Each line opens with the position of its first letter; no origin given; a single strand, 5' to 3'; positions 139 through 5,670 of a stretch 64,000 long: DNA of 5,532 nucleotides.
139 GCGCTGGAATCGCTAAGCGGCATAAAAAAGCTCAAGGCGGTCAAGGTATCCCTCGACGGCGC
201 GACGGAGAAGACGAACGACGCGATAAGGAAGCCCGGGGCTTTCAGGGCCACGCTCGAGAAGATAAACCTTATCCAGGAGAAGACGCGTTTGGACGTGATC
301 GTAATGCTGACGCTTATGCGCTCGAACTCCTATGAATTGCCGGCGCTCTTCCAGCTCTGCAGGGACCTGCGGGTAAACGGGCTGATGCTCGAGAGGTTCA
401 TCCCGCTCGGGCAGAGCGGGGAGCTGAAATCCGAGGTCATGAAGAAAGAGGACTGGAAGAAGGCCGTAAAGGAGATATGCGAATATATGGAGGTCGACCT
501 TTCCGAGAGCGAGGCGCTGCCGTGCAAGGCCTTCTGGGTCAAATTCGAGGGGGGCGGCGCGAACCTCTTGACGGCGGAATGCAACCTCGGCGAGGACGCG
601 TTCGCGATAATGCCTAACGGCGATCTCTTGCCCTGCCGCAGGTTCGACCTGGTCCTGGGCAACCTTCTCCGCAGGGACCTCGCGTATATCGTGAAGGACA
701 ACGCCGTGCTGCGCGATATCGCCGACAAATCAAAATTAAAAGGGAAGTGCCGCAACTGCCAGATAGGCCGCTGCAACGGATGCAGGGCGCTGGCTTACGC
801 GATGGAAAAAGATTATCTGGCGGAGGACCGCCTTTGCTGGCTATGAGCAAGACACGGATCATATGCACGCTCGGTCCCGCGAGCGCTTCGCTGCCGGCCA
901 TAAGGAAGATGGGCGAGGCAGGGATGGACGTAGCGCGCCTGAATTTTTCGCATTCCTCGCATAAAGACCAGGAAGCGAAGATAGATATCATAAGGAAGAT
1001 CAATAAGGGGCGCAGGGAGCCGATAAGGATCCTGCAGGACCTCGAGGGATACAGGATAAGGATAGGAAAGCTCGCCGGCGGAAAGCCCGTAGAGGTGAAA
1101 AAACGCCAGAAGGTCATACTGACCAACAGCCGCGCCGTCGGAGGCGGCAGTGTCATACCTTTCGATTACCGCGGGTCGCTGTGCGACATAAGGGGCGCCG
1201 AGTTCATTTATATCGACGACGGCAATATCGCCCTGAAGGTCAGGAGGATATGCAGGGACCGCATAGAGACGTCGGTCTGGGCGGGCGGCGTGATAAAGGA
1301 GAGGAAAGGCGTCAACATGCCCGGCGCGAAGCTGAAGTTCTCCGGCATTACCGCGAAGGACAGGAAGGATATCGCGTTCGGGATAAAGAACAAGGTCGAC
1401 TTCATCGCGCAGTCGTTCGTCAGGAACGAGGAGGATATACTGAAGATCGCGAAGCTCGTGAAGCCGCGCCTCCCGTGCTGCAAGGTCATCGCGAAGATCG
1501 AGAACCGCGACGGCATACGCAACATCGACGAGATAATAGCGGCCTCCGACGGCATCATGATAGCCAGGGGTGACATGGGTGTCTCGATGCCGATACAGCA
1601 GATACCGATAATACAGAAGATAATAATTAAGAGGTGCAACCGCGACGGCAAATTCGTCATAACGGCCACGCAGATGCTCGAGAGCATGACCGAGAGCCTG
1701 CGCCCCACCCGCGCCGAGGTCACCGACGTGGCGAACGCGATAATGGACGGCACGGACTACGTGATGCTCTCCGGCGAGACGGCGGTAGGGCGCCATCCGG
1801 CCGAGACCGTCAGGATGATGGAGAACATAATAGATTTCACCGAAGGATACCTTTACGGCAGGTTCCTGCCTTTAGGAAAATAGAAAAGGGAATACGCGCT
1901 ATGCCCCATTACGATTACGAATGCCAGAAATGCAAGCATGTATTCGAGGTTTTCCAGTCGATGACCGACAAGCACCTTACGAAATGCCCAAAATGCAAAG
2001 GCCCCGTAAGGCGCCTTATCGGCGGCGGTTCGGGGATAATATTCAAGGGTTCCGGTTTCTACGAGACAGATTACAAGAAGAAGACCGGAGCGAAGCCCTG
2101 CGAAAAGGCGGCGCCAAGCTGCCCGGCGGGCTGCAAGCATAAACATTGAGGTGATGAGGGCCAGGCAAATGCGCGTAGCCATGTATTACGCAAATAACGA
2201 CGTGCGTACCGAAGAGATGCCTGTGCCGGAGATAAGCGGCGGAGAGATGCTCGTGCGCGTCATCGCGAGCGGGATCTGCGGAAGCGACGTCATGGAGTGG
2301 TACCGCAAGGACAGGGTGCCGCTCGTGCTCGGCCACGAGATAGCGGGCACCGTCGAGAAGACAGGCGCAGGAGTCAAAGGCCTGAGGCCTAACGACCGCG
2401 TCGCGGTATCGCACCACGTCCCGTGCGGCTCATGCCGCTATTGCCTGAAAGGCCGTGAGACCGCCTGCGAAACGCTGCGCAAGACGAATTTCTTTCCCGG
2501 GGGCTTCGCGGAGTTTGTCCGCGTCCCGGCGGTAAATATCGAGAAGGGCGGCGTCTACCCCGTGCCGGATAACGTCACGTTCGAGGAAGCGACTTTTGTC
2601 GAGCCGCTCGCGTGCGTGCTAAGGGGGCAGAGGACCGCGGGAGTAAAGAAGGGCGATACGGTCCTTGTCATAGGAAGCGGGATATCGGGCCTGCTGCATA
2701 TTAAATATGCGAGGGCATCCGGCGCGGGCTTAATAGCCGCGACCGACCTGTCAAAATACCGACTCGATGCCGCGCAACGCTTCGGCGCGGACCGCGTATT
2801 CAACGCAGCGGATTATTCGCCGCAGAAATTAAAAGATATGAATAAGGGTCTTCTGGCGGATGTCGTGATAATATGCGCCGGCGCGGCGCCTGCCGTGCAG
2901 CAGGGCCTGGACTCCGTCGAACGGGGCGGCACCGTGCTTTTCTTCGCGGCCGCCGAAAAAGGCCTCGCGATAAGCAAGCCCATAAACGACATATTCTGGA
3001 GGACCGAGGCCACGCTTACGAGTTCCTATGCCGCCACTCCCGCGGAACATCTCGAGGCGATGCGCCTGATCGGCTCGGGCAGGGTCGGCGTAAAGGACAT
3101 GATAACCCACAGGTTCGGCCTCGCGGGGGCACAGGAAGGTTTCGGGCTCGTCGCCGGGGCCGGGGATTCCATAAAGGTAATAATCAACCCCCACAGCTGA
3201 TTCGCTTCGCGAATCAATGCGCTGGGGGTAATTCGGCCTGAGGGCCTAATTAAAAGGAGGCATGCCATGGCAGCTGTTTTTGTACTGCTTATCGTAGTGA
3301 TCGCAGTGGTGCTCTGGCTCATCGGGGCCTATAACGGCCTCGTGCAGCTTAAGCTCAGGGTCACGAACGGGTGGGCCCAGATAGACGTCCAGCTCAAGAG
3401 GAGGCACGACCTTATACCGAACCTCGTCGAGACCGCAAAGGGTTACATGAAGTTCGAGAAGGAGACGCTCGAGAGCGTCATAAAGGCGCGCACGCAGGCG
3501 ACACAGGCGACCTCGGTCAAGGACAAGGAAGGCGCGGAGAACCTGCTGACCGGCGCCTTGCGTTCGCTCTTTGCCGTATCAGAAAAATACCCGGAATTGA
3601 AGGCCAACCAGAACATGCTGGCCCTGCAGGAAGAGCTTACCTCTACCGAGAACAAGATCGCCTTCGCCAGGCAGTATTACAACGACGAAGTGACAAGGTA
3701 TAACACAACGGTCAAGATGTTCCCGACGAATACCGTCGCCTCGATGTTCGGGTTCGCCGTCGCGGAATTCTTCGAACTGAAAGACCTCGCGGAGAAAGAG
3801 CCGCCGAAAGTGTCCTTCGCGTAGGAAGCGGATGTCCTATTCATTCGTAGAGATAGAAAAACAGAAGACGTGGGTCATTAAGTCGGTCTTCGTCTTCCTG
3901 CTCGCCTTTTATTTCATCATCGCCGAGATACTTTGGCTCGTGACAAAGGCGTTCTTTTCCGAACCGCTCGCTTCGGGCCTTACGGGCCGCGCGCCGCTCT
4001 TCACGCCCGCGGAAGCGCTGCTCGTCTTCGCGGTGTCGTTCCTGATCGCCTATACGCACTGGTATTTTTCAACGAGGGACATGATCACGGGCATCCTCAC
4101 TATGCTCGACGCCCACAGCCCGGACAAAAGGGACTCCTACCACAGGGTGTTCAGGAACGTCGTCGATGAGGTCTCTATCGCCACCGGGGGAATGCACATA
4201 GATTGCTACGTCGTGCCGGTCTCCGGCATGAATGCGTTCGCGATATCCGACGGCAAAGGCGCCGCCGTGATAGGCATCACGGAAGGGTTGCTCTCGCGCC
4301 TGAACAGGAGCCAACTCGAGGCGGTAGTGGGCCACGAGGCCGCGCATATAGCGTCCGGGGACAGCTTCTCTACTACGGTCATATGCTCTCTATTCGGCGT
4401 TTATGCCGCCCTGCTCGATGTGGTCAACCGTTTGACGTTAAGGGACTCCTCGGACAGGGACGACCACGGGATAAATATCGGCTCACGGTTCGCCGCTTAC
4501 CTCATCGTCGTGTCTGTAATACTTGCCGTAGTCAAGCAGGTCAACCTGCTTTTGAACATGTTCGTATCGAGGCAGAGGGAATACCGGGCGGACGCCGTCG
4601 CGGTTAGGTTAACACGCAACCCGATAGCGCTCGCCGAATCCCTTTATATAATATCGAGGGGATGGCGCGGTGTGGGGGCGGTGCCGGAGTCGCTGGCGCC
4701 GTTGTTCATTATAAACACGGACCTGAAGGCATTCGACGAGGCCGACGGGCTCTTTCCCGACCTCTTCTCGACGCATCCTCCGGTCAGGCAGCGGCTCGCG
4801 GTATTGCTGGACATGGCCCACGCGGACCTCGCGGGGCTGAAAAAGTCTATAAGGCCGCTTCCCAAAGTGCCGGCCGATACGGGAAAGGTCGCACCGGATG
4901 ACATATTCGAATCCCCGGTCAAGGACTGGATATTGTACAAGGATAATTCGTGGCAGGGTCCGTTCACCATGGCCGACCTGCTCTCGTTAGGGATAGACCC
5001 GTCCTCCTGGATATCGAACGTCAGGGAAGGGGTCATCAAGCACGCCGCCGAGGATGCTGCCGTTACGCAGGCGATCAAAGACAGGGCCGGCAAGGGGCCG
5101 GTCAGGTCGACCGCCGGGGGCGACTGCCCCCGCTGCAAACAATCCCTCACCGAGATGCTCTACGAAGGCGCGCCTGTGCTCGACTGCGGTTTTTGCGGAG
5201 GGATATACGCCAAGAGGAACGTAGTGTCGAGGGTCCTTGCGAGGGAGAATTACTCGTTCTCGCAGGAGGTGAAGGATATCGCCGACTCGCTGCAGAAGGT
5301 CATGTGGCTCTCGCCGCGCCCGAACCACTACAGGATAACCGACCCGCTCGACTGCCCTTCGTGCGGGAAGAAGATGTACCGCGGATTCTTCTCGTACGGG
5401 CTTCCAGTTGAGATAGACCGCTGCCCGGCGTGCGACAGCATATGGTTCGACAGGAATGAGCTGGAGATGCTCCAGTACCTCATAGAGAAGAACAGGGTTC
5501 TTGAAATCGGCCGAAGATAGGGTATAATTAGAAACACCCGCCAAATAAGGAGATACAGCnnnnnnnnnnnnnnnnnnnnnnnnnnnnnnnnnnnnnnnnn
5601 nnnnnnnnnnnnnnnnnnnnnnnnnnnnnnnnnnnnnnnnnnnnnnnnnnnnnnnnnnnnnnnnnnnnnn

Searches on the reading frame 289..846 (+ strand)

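Call 27: search_protein_families(library=pfam, proteins=[window:289-846:+], max_evalue=0.0001)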
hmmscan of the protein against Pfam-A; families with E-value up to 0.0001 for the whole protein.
window:289-846:+ (185 aa): 1 family
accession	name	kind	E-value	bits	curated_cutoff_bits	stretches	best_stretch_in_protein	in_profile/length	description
PF13186.11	SPASM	-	2.8e-08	34.4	21.5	1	98-158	1-67/67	Iron-sulfur cluster-binding domain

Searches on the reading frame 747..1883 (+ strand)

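Call 12: search_protein_families(library=pfam, proteins=[window:747-1883:+], max_evalue=0.0001)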
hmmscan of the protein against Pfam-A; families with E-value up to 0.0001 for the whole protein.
window:747-1883:+ (378 aa): 1 family
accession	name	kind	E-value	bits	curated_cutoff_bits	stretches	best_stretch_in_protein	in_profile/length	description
PF00224.27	PK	-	7.9e-113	377.3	30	1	34-355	2-328/328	Pyruvate kinase, barrel domain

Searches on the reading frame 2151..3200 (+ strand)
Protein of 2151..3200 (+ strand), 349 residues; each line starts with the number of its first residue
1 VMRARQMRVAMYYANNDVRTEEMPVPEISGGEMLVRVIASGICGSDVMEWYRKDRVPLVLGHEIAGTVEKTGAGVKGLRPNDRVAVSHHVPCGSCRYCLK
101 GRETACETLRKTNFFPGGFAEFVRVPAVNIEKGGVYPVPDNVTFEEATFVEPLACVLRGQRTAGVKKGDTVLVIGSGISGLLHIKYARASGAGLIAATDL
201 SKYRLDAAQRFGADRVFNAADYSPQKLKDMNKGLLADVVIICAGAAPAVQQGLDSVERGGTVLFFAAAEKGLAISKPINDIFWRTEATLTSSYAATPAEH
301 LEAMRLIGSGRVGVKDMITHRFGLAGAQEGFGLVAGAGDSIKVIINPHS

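Call 12: search_protein_families(library=pfam, proteins=[window:2151-3200:+], max_evalue=0.0001)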
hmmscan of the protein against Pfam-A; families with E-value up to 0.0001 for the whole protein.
window:2151-3200:+ (349 aa): 2 families
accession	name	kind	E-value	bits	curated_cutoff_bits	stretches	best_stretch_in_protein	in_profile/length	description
PF08240.17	ADH_N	-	6e-26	91.1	23.5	1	31-130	3-99/104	Alcohol dehydrogenase GroES-like domain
PF00107.32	ADH_zinc_N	-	3.6e-20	72.7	31.8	1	180-307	3-127/129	Zinc-binding dehydrogenase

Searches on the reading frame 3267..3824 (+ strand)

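Call 12: search_protein_families(library=pfam, proteins=[window:3267-3824:+], max_evalue=0.0001)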
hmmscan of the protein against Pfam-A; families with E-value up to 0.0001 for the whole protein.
window:3267-3824:+ (185 aa): 1 family
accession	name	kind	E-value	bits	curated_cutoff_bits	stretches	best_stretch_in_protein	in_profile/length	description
PF04011.17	LemA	-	6e-63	211.6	26.2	1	36-184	2-149/149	LemA family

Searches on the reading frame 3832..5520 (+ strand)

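Call 12: search_protein_families(library=pfam, proteins=[window:3832-5520:+], max_evalue=0.0001)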
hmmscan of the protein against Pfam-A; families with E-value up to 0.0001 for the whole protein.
window:3832-5520:+ (562 aa): 2 families
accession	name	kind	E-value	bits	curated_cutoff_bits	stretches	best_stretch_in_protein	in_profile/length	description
PF01435.24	Peptidase_M48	-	7.7e-27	94.8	20.3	1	103-327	7-184/186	Peptidase family M48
PF13453.11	Zn_ribbon_TFIIB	-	3.8e-15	55.5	22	2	507-546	1-37/41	Transcription factor zinc-finger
